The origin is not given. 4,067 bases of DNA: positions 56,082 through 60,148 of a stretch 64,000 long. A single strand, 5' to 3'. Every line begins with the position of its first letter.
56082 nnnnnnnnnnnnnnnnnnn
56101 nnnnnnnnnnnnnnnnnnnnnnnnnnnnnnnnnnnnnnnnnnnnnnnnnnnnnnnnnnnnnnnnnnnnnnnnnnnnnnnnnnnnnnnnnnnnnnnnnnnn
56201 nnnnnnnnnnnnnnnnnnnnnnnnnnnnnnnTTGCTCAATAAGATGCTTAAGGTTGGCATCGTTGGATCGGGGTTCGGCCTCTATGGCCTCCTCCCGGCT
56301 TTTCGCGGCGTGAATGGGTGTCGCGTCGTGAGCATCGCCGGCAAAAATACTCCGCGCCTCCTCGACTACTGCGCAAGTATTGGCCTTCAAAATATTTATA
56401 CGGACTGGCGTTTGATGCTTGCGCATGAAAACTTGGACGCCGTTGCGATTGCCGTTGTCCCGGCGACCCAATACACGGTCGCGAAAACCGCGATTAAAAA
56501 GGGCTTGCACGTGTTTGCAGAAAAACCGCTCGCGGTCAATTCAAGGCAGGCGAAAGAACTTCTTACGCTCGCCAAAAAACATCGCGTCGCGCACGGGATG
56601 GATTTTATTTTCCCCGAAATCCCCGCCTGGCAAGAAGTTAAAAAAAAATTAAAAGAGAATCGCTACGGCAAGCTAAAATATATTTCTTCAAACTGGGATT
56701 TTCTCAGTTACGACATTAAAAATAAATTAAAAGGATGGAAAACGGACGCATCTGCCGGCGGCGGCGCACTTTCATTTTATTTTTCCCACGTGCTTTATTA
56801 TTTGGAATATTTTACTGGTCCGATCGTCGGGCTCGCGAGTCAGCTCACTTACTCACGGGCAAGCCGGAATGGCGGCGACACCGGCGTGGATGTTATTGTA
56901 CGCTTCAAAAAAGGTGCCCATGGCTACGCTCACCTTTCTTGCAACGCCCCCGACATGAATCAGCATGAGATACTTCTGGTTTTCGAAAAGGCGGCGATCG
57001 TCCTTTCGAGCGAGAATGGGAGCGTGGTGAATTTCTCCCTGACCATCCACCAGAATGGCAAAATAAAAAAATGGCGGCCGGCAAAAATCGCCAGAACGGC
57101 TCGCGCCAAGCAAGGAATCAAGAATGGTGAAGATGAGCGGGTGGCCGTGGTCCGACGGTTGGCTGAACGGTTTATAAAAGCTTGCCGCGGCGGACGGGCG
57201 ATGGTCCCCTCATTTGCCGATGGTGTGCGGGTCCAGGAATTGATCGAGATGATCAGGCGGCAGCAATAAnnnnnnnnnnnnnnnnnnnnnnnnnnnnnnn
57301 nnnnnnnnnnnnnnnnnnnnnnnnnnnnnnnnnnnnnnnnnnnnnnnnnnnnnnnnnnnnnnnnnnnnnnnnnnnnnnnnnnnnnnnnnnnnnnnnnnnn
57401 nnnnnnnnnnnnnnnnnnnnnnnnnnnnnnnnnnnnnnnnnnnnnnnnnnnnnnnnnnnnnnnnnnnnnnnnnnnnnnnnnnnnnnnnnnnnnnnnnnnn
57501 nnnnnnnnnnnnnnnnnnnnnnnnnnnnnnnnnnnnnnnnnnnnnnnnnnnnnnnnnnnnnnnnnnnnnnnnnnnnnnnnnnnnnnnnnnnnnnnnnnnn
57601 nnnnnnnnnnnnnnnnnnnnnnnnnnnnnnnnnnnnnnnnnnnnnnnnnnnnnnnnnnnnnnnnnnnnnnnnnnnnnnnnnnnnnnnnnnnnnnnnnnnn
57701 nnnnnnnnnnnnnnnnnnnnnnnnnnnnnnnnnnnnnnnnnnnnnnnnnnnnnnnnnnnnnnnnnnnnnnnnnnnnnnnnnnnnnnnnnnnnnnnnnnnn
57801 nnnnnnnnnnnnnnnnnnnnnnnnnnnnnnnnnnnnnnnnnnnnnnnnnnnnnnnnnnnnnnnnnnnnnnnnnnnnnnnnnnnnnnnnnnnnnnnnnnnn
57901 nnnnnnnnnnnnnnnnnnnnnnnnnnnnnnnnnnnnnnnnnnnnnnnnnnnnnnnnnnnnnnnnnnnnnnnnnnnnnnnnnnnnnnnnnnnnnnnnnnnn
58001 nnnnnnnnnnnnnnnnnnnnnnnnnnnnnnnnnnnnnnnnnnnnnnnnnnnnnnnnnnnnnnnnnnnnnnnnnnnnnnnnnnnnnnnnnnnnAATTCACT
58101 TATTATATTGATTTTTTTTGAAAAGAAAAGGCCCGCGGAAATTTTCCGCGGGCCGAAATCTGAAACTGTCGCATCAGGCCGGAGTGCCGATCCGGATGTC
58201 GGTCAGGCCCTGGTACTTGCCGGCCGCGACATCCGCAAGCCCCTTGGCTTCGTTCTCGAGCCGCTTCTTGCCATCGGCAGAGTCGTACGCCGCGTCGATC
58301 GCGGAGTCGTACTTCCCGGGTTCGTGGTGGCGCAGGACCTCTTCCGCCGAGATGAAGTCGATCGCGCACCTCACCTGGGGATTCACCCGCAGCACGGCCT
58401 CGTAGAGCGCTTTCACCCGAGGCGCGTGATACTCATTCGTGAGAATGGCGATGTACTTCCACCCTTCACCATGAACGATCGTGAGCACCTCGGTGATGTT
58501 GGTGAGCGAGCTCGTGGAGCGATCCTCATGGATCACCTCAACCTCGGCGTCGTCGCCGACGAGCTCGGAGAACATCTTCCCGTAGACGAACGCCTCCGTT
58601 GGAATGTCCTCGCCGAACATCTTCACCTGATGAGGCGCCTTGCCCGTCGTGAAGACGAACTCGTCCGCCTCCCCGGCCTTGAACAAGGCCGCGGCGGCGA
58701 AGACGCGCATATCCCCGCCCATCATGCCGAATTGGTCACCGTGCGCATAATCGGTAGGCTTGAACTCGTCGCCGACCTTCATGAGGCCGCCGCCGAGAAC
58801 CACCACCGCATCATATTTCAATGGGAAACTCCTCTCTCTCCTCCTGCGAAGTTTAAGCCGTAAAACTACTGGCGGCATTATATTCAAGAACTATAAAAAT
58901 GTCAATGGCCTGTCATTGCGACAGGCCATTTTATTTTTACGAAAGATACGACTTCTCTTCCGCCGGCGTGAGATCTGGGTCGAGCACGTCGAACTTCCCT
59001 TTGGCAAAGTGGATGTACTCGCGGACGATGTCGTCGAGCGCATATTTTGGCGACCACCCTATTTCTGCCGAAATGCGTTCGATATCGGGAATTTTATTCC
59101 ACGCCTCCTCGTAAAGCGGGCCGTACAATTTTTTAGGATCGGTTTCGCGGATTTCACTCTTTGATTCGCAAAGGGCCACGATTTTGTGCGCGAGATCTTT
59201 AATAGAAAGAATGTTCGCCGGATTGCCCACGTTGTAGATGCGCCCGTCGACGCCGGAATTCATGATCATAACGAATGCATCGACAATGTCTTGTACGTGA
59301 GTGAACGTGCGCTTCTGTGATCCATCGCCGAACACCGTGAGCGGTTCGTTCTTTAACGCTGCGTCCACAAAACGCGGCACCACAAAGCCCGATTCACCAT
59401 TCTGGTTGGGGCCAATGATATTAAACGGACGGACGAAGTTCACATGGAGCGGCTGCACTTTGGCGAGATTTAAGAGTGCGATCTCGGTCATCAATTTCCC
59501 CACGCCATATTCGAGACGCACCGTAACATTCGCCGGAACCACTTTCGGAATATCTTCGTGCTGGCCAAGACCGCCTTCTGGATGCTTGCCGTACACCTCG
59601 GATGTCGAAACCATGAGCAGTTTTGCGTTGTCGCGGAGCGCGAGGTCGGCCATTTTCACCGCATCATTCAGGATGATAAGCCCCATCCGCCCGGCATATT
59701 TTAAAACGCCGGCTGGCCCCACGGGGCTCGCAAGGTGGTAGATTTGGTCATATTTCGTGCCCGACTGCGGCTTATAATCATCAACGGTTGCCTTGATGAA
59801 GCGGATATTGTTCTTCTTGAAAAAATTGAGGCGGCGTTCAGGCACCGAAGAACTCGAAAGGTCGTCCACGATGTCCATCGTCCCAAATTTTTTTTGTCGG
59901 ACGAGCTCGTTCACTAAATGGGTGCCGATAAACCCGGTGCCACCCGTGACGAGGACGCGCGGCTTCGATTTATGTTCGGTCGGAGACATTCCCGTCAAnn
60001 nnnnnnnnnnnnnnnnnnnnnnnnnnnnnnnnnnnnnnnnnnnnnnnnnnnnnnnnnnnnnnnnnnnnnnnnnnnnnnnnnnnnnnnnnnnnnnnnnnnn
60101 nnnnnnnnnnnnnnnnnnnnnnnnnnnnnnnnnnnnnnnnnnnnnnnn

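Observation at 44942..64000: ~19 kb Wzx-dependent surface-glycan locus combining CDP-sugar, UDP-xylose, C-methylation and fucosyltransferase modules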

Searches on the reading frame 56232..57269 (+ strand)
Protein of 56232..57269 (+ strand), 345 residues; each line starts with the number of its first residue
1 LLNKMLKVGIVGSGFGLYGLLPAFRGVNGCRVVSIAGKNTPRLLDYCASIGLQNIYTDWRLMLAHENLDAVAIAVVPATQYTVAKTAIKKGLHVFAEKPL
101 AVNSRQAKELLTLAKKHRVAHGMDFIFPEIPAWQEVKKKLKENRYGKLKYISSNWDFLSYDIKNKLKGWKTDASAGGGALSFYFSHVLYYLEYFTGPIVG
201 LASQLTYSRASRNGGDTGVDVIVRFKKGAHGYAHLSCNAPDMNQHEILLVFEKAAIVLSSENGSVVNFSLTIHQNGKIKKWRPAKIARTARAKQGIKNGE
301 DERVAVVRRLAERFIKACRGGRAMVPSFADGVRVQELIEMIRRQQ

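Call 4: search_protein_families(library=pfam, proteins=[window:56232-57269:+], max_evalue=0.01)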
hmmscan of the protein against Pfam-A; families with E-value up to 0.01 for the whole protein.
window:56232-57269:+ (345 aa): 3 families
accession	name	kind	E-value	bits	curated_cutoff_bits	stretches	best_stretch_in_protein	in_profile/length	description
PF01408.29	GFO_IDH_MocA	-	7.5e-20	72.3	24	1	6-120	1-115/120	Oxidoreductase family, NAD-binding Rossmann fold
PF22725.1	GFO_IDH_MocA_C3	-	7.4e-14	52.3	27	1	133-256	1-123/124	GFO/IDH/MocA C-terminal domain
PF02894.22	GFO_IDH_MocA_C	-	2.2e-10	41.1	22.9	1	137-344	1-209/218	Oxidoreductase family, C-terminal alpha/beta domain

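Call 6: search_protein_families(library=ncbifam, proteins=[window:56232-57269:+], max_evalue=0.001)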
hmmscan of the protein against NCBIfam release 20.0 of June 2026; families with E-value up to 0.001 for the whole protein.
window:56232-57269:+ (345 aa): 9 families
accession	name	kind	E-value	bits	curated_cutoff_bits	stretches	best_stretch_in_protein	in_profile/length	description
NF052479.1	LevoglcsnDh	equivalog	4.6e-19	68.3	650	1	45-229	51-236/386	levoglucosan dehydrogenase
TIGR04380.1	myo_inos_iolG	equivalog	4.7e-14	52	355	1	5-152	1-149/330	inositol 2-dehydrogenase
NF040723.1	UDP-GlcNAcDh_Arch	equivalog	4.8e-14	52.6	450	1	6-152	1-145/302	UDP-N-acetylglucosamine 3-dehydrogenase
NF008607.0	PRK11579.1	subfamily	1.2e-12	47.5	330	1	3-189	2-183/346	oxidoreductase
NF058561.1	BT_2158_fam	equivalog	1.4e-10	40.4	750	1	55-147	82-176/487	glycoside 3-dehydrogenase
NF052679.1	InsChiInosDhIolG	equivalog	1.2e-06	27.9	540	1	6-117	3-116/343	bifunctional inositol 2-dehydrogenase/D-chiro-inositol 1-dehydrogenase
NF041392.1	XylDh_Gfo6_Halo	equivalog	2.3e-06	26.7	350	1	9-177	20-192/350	D-xylose 1-dehydrogenase Gfo6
NF007574.0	PRK10206.1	equivalog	0.00017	20.8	352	1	62-120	60-118/345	oxidoreductase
TIGR01761.1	thiaz-red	subfamily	0.00024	20.7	188.8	1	7-139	5-137/350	thiazolinyl imide reductase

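Call 15: search_solved_structures(query=window:56232-57269:+, max_evalue=0.001)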
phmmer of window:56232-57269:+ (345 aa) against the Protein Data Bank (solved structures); distinct sequences matched with E-value up to 0.001: 61 (the best 60 are shown).
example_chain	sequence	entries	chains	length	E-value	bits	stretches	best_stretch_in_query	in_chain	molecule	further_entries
6a3f_A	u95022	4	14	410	4.3e-15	59.1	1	6-208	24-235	Putative dehydrogenase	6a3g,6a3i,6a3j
4gqa_A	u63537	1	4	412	3.4e-14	56.2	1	6-200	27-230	NAD binding Oxidoreductase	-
4fb5_A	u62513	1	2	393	6.8e-14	55.2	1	6-205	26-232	Probable oxidoreductase protein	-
3evn_A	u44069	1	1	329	7.9e-14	54.9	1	23-208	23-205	Oxidoreductase, Gfo/Idh/MocA family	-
4had_A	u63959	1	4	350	1.5e-13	54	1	4-181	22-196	Probable oxidoreductase protein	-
3e9m_A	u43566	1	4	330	5.8e-12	48.8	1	32-235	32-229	Oxidoreductase, Gfo/Idh/MocA family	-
4h3v_A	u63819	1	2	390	1.6e-11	47.4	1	37-200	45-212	Oxidoreductase domain protein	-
2glx_A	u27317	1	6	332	5.7e-10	42.3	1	19-234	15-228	1,5-anhydro-D-fructose reductase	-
4koa_A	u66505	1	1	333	6.8e-10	42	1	6-234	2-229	1,5-anhydro-D-fructose reductase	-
1zh8_A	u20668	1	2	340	1.9e-09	40.5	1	5-241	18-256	oxidoreductase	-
3v5n_A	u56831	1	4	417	3.4e-09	39.7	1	4-238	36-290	Oxidoreductase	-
3dty_A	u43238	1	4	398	4.2e-09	39.4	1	66-268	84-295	Oxidoreductase, Gfo/Idh/MocA family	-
9azo_A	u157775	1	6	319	1.1e-08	38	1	3-145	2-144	PmdC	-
5b3t_A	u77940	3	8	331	1.4e-08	37.7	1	6-117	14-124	Biliverdin reductase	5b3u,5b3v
3q2k_A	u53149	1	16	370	1.6e-08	37.5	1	6-256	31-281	oxidoreductase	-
3rbv_A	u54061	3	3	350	1e-07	34.8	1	6-181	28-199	Sugar 3-ketoreductase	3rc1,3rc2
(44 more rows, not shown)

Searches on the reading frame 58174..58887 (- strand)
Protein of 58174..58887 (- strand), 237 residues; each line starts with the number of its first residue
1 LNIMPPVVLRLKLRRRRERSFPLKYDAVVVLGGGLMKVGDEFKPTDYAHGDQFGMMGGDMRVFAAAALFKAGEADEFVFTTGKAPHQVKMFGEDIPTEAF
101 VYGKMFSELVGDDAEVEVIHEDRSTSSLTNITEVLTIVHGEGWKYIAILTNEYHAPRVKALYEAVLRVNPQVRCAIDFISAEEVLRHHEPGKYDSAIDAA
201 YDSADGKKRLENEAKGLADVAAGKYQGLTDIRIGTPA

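Call 4: search_protein_families(library=pfam, proteins=[window:58174-58887:-], max_evalue=0.01)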
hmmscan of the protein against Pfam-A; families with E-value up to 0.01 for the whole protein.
window:58174-58887:- (237 aa): 1 family
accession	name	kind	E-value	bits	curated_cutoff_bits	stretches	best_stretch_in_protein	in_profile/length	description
PF02698.23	DUF218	-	8.6e-12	45.6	27.6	1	26-169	1-104/133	DUF218 domain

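Call 6: search_protein_families(library=ncbifam, proteins=[window:58174-58887:-], max_evalue=0.001)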
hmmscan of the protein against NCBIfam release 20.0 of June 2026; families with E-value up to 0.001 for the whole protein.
window:58174-58887:- (237 aa): 0 families

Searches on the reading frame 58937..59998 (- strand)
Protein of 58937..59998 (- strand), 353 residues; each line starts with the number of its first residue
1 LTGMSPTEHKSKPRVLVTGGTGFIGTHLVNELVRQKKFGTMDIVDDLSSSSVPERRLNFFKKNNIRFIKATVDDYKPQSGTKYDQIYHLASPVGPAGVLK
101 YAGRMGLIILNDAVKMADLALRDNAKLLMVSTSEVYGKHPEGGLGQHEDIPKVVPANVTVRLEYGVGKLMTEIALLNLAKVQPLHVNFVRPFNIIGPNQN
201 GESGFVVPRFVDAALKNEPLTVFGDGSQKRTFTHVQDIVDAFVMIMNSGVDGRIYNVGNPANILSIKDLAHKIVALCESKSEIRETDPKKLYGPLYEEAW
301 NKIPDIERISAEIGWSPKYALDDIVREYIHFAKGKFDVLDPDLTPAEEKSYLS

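Call 4: search_protein_families(library=pfam, proteins=[window:58937-59998:-], max_evalue=0.01)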
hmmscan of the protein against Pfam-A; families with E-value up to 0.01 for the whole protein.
window:58937-59998:- (353 aa): 7 families
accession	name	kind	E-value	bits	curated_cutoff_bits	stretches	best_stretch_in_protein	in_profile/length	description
PF01370.27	Epimerase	-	7.2e-38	130.8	20.9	1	15-258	1-240/240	NAD dependent epimerase/dehydratase family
PF16363.11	GDP_Man_Dehyd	-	4.1e-33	115.7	27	1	16-327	1-331/332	GDP-mannose 4,6 dehydratase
PF02719.21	Polysacc_synt_2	-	2.1e-08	34.1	20.2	1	164-282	138-252/293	Polysaccharide biosynthesis protein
PF07993.18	NAD_binding_4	-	2.1e-07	30.8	20.1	1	17-37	1-21/258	Male sterility protein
PF01073.25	3Beta_HSD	-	9.9e-07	28.5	22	1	16-243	1-226/280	3-beta hydroxysteroid dehydrogenase/isomerase family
PF04321.23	RmlD_sub_bind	-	3.8e-05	23.4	27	1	14-284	2-239/287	RmlD substrate binding domain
PF05368.20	NmrA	-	0.0015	18.6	27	1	12-75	2-60/298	NmrA-like family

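Call 6: search_protein_families(library=ncbifam, proteins=[window:58937-59998:-], max_evalue=0.001)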
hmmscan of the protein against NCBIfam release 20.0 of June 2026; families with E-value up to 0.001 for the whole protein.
window:58937-59998:- (353 aa): 22 families
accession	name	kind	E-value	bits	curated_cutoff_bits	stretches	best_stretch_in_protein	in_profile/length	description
NF008872.0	PRK11908.1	equivalog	1.3e-38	133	294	1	14-334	3-337/349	bifunctional UDP-4-keto-pentose/UDP-xylose synthase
TIGR01181.1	dTDP_gluc_dehyt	equivalog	1.2e-27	96.9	365.1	1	14-331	1-310/321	dTDP-glucose 4,6-dehydratase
NF005998.1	PRK08125.1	equivalog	7.7e-27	93.9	777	1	8-331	311-648/649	bifunctional UDP-4-amino-4-deoxy-L-arabinose formyltransferase/UDP-glucuronic acid oxidase ArnA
TIGR01179.1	galE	equivalog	3.4e-23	82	262.3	1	14-331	1-324/332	UDP-glucose 4-epimerase GalE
TIGR04180.1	EDH_00030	hypoth_equivalog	9.2e-21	74.2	475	1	15-319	1-296/297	NAD-dependent 4,6-dehydratase LegB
TIGR02197.1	heptose_epim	equivalog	8.5e-20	71.1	274.6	1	15-330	1-311/316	ADP-glyceromanno-heptose 6-epimerase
NF047922.1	GDPFucSynFcl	equivalog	3.6e-13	49.7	500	1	188-331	158-301/308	GDP-L-fucose synthase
NF011728.1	PRK15181.1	equivalog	4.4e-12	45.7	760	1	14-246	17-249/348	Vi polysaccharide biosynthesis UDP-N-acetylglucosaminuronic acid C-4 epimerase TviC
NF007490.0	PRK10084.1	subfamily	1.8e-10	40.4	649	1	14-329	2-331/361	dTDP-glucose 4,6-dehydratase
NF047837.1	UDPAcbARedWbcJ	equivalog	2.6e-10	39.7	500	1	162-283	101-221/372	UDP-2-acetamido-2,6-beta-L-arabino-hexul-4-ose reductase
NF007956.0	PRK10675.1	subfamily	7.6e-10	38.4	394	1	14-278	2-281/338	UDP-glucose 4-epimerase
NF007582.0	PRK10217.1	equivalog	8.6e-10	38.2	698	1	14-288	3-278/355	dTDP-glucose 4,6-dehydratase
NF041015.1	UDPsulfquin_syn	equivalog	6.5e-09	35.2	575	1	204-327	236-358/384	UDP-sulfoquinovose synthase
NF042422.1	oxyalk_red_OleD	equivalog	7.9e-08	32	580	1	14-274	2-247/329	2-alkyl-3-oxoalkanoate reductase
TIGR01746.1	Thioester-redct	subfamily_domain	2.4e-07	30.3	213.35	0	15-36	2-23/371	thioester reductase domain-containing protein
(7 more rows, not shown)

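Call 19: search_solved_structures(query=window:58937-59998:-, max_evalue=1e-15)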
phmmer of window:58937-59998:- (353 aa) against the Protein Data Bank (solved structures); distinct sequences matched with E-value up to 1e-15: 34.
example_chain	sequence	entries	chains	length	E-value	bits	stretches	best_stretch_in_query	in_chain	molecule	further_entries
2b69_A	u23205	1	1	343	1.5e-37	132.9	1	9-335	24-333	UDP-glucuronate decarboxylase 1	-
4lk3_A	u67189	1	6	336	1.5e-37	132.9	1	10-335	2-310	UDP-glucuronic acid decarboxylase 1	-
4gll_A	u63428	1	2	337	1.8e-37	132.7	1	10-335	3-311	UDP-glucuronic acid decarboxylase 1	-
4m55_A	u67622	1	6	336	2.9e-37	132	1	10-335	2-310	UDP-glucuronic acid decarboxylase 1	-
3slg_A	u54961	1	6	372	1.7e-30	109.7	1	8-334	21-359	PbgP3 protein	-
6dnt_A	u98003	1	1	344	8.2e-23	84.5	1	3-287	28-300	NAD-dependent epimerase/dehydratase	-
6h0p_A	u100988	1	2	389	3.4e-22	82.5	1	15-329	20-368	UDP-D-apiose/UDP-D-xylose synthase 1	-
8gjh_A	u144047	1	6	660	3.9e-22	82.3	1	7-338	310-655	Bifunctional polymyxin resistance protein ArnA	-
6h0n_A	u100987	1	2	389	4.7e-22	82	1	15-329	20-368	UDP-D-apiose/UDP-D-xylose synthase 1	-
8vr2_A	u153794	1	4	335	5.3e-22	81.8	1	13-284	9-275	NAD-dependent epimerase/dehydratase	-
4zrm_A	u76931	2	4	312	6.7e-22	81.5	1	13-329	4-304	UDP-glucose 4-epimerase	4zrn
1u9j_A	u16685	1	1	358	3.4e-21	79.2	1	10-340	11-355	Hypothetical protein yfbG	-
1z7b_A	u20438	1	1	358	4.7e-21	78.7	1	10-340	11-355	protein ArnA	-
1z75_A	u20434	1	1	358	8.8e-21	77.8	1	10-340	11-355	protein ArnA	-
1z73_A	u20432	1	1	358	8.9e-21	77.8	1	10-340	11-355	protein ArnA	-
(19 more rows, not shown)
